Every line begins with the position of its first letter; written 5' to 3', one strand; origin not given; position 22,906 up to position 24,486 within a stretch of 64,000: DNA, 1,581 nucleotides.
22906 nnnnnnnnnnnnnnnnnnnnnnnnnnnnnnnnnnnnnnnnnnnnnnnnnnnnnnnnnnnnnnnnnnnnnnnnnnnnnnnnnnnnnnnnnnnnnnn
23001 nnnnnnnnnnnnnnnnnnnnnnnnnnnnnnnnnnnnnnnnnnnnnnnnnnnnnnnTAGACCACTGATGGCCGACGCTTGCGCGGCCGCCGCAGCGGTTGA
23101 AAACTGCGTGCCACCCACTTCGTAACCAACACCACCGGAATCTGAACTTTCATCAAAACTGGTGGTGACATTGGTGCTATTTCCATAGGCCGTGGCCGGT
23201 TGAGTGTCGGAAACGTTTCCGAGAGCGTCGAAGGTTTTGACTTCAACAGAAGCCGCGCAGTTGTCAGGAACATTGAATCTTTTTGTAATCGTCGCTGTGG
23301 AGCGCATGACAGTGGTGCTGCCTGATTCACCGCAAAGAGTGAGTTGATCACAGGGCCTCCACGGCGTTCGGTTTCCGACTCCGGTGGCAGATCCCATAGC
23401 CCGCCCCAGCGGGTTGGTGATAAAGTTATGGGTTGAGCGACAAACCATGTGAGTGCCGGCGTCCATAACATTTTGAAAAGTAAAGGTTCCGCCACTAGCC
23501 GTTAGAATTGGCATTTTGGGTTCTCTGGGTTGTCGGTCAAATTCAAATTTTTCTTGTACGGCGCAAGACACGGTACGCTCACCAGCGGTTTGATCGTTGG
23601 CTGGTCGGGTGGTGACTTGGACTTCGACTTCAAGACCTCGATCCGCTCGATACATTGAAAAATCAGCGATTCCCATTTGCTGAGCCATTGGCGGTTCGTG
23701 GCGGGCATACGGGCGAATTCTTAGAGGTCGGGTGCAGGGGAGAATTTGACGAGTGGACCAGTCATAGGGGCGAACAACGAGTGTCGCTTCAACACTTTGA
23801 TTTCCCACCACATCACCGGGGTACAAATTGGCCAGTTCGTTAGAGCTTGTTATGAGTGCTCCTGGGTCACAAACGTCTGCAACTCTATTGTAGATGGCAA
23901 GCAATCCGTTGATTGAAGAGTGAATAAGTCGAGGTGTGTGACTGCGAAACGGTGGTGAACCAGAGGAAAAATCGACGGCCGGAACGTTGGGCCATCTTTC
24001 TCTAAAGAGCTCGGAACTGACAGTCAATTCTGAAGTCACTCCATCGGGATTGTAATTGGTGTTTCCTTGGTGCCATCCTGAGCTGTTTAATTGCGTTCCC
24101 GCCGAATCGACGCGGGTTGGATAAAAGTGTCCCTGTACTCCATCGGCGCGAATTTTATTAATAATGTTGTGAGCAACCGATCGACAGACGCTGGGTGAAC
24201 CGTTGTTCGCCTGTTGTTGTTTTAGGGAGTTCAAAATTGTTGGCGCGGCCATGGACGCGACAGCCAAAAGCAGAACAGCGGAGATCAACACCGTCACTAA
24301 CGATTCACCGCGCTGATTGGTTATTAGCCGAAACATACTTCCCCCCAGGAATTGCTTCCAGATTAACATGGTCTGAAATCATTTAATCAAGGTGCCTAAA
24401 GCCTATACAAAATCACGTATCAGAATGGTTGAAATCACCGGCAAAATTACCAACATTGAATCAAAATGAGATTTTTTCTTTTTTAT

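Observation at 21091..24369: Stand-alone, translationally coupled trio of pilin-like genes led by a 590-aa pilin-like protein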

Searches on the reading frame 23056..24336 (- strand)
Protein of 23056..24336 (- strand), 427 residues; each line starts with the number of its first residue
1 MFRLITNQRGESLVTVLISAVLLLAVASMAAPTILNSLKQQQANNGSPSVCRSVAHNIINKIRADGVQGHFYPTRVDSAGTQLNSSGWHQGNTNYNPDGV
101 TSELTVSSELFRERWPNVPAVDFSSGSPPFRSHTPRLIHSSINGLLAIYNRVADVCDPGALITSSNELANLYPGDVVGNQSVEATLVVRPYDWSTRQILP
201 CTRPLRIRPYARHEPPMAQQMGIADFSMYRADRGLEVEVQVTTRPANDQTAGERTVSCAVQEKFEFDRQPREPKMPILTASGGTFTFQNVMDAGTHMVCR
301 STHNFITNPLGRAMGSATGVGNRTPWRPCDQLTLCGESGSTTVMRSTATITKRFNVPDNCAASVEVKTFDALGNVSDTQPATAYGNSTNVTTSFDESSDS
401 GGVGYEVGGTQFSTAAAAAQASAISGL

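Call 22: search_protein_representatives(alignment_id=A2)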
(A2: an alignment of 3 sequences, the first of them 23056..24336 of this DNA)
Query: 3 sequences, 427 profile positions. Proteins with E-value up to 0.001 (for the whole library): 99; up to 1e-10: 44; up to 1e-30: 23. The best 99 are listed.
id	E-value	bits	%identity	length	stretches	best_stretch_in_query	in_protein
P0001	1.1e-256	868.1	-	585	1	5-427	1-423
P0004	7.6e-139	479.8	-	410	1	5-362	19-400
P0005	3.9e-129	447.8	-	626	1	6-426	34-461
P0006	2.7e-126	438.4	-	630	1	6-427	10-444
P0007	1.0e-110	387.1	-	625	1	5-427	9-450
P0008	2.2e-103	362.9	-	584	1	15-427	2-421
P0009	1.7e-98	346.8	-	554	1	6-427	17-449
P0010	3.1e-98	346.0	-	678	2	5-378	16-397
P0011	4.3e-94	332.3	-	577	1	1-422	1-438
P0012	2.9e-90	319.7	-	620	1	7-427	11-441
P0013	3.3e-85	303.0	-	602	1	5-426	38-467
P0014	6.7e-85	302.0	-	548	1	6-427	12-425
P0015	5.7e-83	295.7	-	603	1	2-426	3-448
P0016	1.1e-79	284.8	-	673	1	6-427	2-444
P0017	5.1e-76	272.8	-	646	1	6-427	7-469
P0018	5.8e-76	272.6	-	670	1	6-426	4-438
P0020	2.8e-72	260.4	-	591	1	5-426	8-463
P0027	5.7e-25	104.6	-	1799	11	348-403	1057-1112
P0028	5.0e-17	78.4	-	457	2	137-379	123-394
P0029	3.9e-16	75.5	-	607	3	8-210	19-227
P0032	1.4e-14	70.3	-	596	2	6-304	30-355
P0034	4.3e-14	68.7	-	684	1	113-379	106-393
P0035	6.3e-14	68.2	-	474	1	6-381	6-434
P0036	1.0e-13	67.5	-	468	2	115-376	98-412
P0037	1.7e-13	66.8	-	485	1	27-376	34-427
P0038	4.4e-13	65.4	-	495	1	21-393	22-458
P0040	1.3e-12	63.9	-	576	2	10-281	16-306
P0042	1.0e-11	60.9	-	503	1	137-377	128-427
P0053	3.3e-09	52.6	-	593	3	314-378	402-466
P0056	5.5e-09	51.9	-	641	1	5-382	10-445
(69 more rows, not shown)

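Call 26: find_encoding_contigs(protein=P0006, flank=10000, max_places=3)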
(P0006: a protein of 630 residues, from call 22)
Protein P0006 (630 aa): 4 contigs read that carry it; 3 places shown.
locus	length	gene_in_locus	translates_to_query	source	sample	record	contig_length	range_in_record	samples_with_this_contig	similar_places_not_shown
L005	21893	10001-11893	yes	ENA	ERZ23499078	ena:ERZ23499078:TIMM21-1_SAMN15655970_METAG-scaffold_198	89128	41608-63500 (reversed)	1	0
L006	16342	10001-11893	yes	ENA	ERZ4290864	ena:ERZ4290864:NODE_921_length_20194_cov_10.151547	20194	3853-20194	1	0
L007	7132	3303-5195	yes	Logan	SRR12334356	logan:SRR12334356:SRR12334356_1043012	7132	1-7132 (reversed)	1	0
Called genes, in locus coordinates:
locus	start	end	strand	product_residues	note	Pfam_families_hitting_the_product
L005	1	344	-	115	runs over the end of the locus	-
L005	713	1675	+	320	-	PF01270:Glyco_hydro_8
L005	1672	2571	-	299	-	-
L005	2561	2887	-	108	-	-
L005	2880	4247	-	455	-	PF13506:Glyco_transf_21, PF13641:Glyco_tranf_2_3, PF00535:Glycos_transf_2, PF10111:Glyco_tranf_2_2, PF03142:Chitin_synth_2 (weak), PF13632:Glyco_trans_2_3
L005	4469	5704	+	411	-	PF01522:Polysacc_deac_1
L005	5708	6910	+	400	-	PF01464:SLT (faint)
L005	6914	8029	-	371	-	PF01522:Polysacc_deac_1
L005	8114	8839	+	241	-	PF01694:Rhomboid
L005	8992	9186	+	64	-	PF00313:CSD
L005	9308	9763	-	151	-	PF00210:Ferritin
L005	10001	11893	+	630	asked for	-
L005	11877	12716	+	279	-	-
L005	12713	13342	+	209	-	-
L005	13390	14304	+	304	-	PF00165:HTH_AraC (weak), PF12833:HTH_18, PF00165:HTH_AraC, PF06445:GyrI-like, PF14526:Cass2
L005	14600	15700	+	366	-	PF01551:Peptidase_M23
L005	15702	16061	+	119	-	-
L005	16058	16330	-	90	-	PF14542:Acetyltransf_CG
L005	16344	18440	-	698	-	PF19310:TOP_N (weak), PF01432:Peptidase_M3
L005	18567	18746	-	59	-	PF02810:SEC-C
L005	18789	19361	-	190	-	-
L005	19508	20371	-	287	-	PF00483:NTP_transferase (weak), PF12804:NTP_transf_3 (faint)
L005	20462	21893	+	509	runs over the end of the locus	PF00474:SSF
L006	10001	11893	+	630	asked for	-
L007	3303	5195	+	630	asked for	-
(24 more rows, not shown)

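Call 27: find_encoding_contigs(protein=P0032, flank=10000, max_places=3)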
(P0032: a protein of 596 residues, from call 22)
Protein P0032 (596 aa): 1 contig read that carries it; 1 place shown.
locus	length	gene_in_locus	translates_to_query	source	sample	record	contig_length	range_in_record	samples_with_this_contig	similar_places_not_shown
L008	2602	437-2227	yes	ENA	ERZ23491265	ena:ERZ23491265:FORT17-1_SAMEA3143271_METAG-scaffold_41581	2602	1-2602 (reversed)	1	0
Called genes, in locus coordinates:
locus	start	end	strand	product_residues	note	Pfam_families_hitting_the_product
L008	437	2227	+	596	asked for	-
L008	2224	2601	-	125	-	?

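Call 36: find_related_loci(query=A5, collection=genome_contigs, flank=10000)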
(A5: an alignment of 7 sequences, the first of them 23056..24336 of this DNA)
Query A5 (427 aa) in genome_contigs; peptide patterns used: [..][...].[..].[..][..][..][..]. (x = any residue, [..] = any of these).
12 stretches matched a pattern; 1 encode a relative of the query (tblastn E <= 1e-3); 1 distinct loci.
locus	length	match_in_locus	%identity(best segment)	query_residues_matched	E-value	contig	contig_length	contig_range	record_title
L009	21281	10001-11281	91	1-427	0e+0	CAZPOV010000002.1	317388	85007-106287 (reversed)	MAG TPA_asm: uncultured Pseudobdellovibrionaceae bacterium isolate SRP321284_co1_298 genome assembly, contig: NODE_18_le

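Call 38: find_encoding_contigs(protein=P0012, flank=10000, max_places=2)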
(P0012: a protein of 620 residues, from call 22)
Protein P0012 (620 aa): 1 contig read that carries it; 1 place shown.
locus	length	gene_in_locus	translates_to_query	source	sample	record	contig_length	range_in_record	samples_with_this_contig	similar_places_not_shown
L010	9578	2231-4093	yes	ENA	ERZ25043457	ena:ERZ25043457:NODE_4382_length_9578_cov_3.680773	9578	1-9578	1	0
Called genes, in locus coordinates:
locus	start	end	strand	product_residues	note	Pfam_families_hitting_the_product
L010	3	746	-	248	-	?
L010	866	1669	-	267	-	PF09992:NAGPA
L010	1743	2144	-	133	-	-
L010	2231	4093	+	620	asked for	-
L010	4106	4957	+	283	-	-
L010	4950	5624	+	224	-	-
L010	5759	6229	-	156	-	-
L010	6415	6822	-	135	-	-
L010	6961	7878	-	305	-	PF00480:ROK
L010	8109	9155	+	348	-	PF00478:IMPDH, PF01070:FMN_dh, PF03060:NMO (faint), PF00977:His_biosynth (faint), PF01180:DHO_dh (faint), PF01645:Glu_synthase (weak)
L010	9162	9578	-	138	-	?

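Call 39: find_encoding_contigs(protein=P0015, flank=10000, max_places=2)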
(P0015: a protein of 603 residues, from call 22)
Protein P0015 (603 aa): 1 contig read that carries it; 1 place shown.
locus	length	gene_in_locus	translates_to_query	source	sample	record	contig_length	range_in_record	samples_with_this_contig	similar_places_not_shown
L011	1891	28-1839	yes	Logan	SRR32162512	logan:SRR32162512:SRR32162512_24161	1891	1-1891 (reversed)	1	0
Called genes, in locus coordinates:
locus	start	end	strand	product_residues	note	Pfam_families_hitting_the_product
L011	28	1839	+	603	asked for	-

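Call 45: search_solved_structures(query=A2, max_evalue=10)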
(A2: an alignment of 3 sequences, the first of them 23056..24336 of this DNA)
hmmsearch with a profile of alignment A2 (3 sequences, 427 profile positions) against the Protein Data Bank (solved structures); distinct sequences matched with E-value up to 10: 1.
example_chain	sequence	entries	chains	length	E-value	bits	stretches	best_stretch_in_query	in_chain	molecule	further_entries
2n1l_A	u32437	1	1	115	0.59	12.2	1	99-148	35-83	BCL-6 corepressor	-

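Call 51: find_encoding_contigs(protein=P0036, flank=10000, max_places=1)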
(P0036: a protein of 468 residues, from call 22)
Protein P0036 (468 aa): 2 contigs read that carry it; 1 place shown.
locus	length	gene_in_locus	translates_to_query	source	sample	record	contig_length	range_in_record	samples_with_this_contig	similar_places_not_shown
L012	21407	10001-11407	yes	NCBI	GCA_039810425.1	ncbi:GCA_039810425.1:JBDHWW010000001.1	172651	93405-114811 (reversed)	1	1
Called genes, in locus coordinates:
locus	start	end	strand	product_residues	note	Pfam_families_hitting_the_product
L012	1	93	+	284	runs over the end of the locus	-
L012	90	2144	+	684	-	PF17764:PriA_3primeBD, PF00270:DEAD, PF04851:ResIII, PF18319:Zn_ribbon_PriA (weak), PF00271:Helicase_C (weak), PF18074:PriA_C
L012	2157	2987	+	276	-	-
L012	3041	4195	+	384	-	PF13450:NAD_binding_8 (weak)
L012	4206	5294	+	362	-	PF00535:Glycos_transf_2, PF10111:Glyco_tranf_2_2 (faint), PF13641:Glyco_tranf_2_3 (weak), PF13632:Glyco_trans_2_3 (weak)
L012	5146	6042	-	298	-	PF00535:Glycos_transf_2, PF13641:Glyco_tranf_2_3 (faint)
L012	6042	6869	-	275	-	PF00535:Glycos_transf_2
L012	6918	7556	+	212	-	-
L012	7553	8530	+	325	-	PF01073:3Beta_HSD, PF01370:Epimerase, PF07993:NAD_binding_4 (faint), PF16363:GDP_Man_Dehyd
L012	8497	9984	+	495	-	-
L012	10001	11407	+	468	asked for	-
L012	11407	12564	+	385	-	-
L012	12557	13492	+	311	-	PF00535:Glycos_transf_2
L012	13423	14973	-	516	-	PF00535:Glycos_transf_2, PF10111:Glyco_tranf_2_2, PF13641:Glyco_tranf_2_3 (weak)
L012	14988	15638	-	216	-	-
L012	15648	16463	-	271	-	-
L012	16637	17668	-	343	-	-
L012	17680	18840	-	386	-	PF14269:Arylsulfotran_2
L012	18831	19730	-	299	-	PF16694:Cytochrome_P460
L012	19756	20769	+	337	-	-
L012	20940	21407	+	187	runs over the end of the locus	-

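Call 52: find_encoding_contigs(protein=P0028, flank=10000, max_places=1)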
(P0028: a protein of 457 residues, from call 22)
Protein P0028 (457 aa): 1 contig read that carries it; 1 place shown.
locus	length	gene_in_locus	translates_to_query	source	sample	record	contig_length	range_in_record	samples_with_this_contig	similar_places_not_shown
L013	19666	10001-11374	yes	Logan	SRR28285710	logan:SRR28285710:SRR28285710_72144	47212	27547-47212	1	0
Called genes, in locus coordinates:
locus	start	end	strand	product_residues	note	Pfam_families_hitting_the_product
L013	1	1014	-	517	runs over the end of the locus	PF13641:Glyco_tranf_2_3 (faint), PF00535:Glycos_transf_2, PF10111:Glyco_tranf_2_2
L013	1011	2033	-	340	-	PF00535:Glycos_transf_2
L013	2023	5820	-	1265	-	PF00535:Glycos_transf_2, PF10111:Glyco_tranf_2_2, PF13641:Glyco_tranf_2_3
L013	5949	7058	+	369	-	PF00535:Glycos_transf_2, PF10111:Glyco_tranf_2_2 (faint), PF13641:Glyco_tranf_2_3, PF13506:Glyco_transf_21, PF13632:Glyco_trans_2_3 (weak)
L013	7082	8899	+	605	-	-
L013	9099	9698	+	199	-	-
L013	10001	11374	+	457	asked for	-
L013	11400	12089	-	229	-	-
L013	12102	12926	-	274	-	-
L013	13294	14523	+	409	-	PF02018:CBM_4_9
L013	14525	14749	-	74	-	PF19447:DUF5985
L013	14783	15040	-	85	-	PF19447:DUF5985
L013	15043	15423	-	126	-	-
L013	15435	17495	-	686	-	PF00072:Response_reg, PF08448:PAS_4, PF08447:PAS_3 (weak), PF00512:HisKA, PF02518:HATPase_c, PF00072:Response_reg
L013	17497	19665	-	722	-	?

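Call 56: search_protein_families(library=pfam, proteins=[L012:14988-15638:-, L013:11400-12089:-, L005:12713-13342:+, L010:4950-5624:+, L012:15648-16463:-, L013:12102-12926:-, L005:11877-12716:+, L010:4106-4957:+, L012:8497-9984:+, L013:7082-8899:+], max_evalue=1)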
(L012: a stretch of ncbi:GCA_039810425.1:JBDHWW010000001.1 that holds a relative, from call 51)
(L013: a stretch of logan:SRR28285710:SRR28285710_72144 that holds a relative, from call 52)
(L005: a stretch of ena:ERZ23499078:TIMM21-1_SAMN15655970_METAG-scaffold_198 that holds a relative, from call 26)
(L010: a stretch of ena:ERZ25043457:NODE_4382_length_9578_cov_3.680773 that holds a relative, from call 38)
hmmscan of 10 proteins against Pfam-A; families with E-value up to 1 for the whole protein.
L012:14988-15638:- (216 aa): 1 family
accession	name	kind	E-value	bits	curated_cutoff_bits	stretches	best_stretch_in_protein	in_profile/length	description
PF09778.15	Guanylate_cyc_2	-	0.13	12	28.1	1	14-79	122-188/212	Guanylylate cyclase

L013:11400-12089:- (229 aa): 0 families

L005:12713-13342:+ (209 aa): 1 family
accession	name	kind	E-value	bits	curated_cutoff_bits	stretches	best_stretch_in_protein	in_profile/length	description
PF22694.1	CtpB_N-like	-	0.011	16.6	27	1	35-74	19-57/85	Activating protease CtpB N-terminal domain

L010:4950-5624:+ (224 aa): 1 family
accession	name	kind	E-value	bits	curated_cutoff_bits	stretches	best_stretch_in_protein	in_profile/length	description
PF11699.14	CENP-C_C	-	0.13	13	29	1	73-109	41-75/85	Mif2/CENP-C like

L012:15648-16463:- (271 aa): 2 families
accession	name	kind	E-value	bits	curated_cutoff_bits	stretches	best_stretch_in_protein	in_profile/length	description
PF24167.1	DUF7411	-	0.047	13.7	28.7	1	9-64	120-175/194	Family of unknown function (DUF7411)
PF07963.17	N_methyl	-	0.089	12.9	21.2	1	10-34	2-26/27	Prokaryotic N-terminal methylation motif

L013:12102-12926:- (274 aa): 2 families
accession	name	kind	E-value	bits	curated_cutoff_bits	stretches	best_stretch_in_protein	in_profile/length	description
PF07963.17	N_methyl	-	5.8e-05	22.9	21.2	1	13-35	3-25/27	Prokaryotic N-terminal methylation motif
PF06110.17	TXD17-like_Trx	-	0.28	11.3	23.1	1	193-217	18-40/119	Thioredoxin domain-containing protein 17-like, thioredoxin domain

L005:11877-12716:+ (279 aa): 1 family
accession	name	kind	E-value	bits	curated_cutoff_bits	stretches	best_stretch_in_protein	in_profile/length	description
PF07963.17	N_methyl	-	0.0002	21.2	21.2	1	14-32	2-20/27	Prokaryotic N-terminal methylation motif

L010:4106-4957:+ (283 aa): 2 families
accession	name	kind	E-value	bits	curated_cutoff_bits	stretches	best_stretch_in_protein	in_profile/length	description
PF07963.17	N_methyl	-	3.5e-05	23.6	21.2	1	7-30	2-25/27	Prokaryotic N-terminal methylation motif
PF24149.1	K1-lyase_Rider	-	0.0054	17.5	27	1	153-203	12-61/89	K1 capsule-specific polysaccharide lyase, Rider domain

L012:8497-9984:+ (495 aa): 0 families

L013:7082-8899:+ (605 aa): 0 families

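Call 69: find_related_loci(query=A5, collection=metagenome_contigs, flank=10000)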
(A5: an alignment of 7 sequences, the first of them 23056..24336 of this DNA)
Query A5 (427 aa) in metagenome_contigs; peptide patterns used: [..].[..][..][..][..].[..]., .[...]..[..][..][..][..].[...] (x = any residue, [..] = any of these).
130 stretches matched a pattern, but none encodes a relative of the query by tblastn (E <= 1e-3).

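Call 70: find_encoding_contigs(protein=P0018, flank=10000, max_places=1)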
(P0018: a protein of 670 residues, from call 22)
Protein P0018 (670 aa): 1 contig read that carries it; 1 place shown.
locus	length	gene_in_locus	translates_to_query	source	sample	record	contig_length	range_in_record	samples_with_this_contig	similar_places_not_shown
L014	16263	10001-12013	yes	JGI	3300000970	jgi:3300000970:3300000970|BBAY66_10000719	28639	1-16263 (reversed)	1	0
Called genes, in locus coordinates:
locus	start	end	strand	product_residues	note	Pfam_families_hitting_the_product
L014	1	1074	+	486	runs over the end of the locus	-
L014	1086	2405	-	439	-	-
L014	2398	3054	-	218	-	PF00702:Hydrolase, PF13419:HAD_2, PF13242:Hydrolase_like (weak)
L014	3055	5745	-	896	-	PF17900:Peptidase_M1_N, PF01433:Peptidase_M1, PF11838:ERAP1_C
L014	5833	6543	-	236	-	PF01996:F420_ligase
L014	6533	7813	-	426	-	PF01288:HPPK, PF00809:Pterin_bind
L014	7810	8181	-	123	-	PF02152:FolB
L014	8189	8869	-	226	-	PF03070:TENA_THI-4, PF14518:Haem_oxygenas_2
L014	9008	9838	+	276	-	PF00126:HTH_1, PF03466:LysR_substrate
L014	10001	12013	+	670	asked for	-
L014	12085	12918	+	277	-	-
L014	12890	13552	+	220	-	-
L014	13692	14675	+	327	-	PF13531:SBP_bac_11, PF01547:SBP_bac_1, PF13416:SBP_bac_8, PF13343:SBP_bac_6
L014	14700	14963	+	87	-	PF13670:PepSY_2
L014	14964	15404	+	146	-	PF01292:Ni_hydr_CYTB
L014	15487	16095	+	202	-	PF13103:TonB_2 (weak), PF03544:TonB_C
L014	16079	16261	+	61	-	?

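Call 71: find_encoding_contigs(protein=P0053, flank=10000, max_places=1)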
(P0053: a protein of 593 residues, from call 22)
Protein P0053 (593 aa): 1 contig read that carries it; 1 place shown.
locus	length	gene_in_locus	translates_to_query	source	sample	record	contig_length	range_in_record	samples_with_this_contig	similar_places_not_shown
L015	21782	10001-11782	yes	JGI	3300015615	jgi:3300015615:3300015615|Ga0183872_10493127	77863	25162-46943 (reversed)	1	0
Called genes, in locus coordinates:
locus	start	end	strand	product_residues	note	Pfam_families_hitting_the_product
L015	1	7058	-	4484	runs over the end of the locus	-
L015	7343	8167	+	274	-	PF14394:DUF4423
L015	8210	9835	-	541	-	-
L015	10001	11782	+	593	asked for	-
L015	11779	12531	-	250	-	-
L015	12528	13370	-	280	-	-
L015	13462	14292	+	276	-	PF00535:Glycos_transf_2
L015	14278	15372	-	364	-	PF03033:Glyco_transf_28, PF04101:Glyco_tran_28_C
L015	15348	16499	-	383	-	PF01098:FTSW_RODA_SPOVE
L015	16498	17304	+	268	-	-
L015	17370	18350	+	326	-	-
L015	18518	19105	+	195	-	PF00881:Nitroreductase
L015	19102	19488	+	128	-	PF06993:DUF1304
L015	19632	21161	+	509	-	-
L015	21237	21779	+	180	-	-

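Call 72: find_encoding_contigs(protein=P0010, flank=10000, max_places=1)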
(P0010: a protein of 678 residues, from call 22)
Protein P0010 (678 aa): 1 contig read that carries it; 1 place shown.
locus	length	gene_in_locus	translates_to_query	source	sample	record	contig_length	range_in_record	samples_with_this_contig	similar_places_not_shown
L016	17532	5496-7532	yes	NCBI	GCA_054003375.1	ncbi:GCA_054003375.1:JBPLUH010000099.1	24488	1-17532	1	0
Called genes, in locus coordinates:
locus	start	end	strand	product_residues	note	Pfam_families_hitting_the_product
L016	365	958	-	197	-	PF00578:AhpC-TSA, PF08534:Redoxin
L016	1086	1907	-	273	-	PF01177:Asp_Glu_race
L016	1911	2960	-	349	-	PF00478:IMPDH, PF01070:FMN_dh, PF01645:Glu_synthase (weak), PF03060:NMO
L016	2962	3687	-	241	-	-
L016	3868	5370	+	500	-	-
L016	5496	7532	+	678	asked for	-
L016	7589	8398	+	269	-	-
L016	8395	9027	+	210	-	-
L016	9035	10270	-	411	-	-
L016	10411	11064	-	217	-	PF00702:Hydrolase, PF13419:HAD_2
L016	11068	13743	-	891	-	PF17900:Peptidase_M1_N, PF01433:Peptidase_M1, PF11838:ERAP1_C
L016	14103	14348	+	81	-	-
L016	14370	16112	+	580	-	-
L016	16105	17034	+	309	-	PF13489:Methyltransf_23, PF13847:Methyltransf_31, PF08241:Methyltransf_11, PF08242:Methyltransf_12, PF13649:Methyltransf_25 (weak)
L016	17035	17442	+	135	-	PF13669:Glyoxalase_4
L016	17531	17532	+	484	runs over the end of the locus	PF03062:MBOAT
